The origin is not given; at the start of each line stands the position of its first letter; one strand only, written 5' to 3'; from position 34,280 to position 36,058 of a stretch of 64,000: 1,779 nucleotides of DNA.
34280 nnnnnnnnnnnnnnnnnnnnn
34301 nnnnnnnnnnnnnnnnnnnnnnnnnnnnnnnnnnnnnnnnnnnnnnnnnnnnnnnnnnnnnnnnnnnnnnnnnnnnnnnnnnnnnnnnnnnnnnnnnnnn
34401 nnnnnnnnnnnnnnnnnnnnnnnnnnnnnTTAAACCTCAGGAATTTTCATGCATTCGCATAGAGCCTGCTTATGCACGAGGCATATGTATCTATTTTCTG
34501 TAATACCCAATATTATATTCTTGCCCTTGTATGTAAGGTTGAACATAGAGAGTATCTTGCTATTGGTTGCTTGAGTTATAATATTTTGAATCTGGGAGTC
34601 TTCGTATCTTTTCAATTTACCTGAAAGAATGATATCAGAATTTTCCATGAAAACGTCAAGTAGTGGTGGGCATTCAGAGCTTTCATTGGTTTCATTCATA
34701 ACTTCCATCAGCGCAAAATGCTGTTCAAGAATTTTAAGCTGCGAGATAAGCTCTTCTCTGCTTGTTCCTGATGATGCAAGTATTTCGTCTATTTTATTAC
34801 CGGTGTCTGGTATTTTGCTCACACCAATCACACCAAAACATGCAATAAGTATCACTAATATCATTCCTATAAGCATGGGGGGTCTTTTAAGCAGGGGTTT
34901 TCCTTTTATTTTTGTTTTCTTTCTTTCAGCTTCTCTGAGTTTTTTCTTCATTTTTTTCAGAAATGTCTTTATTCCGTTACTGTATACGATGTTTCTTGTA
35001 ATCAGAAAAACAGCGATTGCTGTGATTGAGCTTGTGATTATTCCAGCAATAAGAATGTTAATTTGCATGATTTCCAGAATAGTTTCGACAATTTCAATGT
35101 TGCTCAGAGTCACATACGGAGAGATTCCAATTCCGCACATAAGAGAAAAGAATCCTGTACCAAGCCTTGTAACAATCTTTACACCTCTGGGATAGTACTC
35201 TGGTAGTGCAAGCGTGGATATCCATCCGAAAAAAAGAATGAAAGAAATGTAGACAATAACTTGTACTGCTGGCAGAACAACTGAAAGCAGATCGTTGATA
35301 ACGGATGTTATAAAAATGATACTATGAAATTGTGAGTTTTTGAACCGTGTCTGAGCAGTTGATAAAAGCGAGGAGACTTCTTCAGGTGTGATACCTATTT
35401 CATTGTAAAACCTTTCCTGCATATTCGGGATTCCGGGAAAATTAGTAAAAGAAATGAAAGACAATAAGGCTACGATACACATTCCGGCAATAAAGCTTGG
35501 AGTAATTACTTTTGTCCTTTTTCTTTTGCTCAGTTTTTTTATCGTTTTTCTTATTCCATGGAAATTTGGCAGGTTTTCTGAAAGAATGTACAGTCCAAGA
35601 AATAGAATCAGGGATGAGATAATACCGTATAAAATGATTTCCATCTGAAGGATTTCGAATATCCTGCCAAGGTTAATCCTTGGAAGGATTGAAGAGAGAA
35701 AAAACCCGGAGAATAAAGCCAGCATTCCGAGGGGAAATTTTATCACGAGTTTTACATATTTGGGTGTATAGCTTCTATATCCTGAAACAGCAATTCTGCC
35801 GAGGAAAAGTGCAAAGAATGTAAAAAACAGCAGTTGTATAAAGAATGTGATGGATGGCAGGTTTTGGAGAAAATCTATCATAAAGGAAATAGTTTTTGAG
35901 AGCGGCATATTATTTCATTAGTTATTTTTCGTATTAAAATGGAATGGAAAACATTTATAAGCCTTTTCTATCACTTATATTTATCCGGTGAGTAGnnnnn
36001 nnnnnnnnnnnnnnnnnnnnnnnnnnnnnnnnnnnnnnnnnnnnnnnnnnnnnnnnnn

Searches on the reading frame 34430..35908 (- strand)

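Call 45: search_protein_families(library=pfam, proteins=[window:34430-35908:-], max_evalue=0.00001)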
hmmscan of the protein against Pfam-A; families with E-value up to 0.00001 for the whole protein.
window:34430-35908:- (492 aa): 0 families

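Call 76: search_protein_families(library=pfam, proteins=[window:34430-35908:-], max_evalue=0.1)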
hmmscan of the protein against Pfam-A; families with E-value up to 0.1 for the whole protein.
window:34430-35908:- (492 aa): 1 family
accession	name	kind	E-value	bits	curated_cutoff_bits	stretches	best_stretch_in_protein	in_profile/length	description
PF01241.23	PSI_PSAK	-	0.0018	18.7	23.2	1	27-82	8-55/70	Photosystem I psaG / psaK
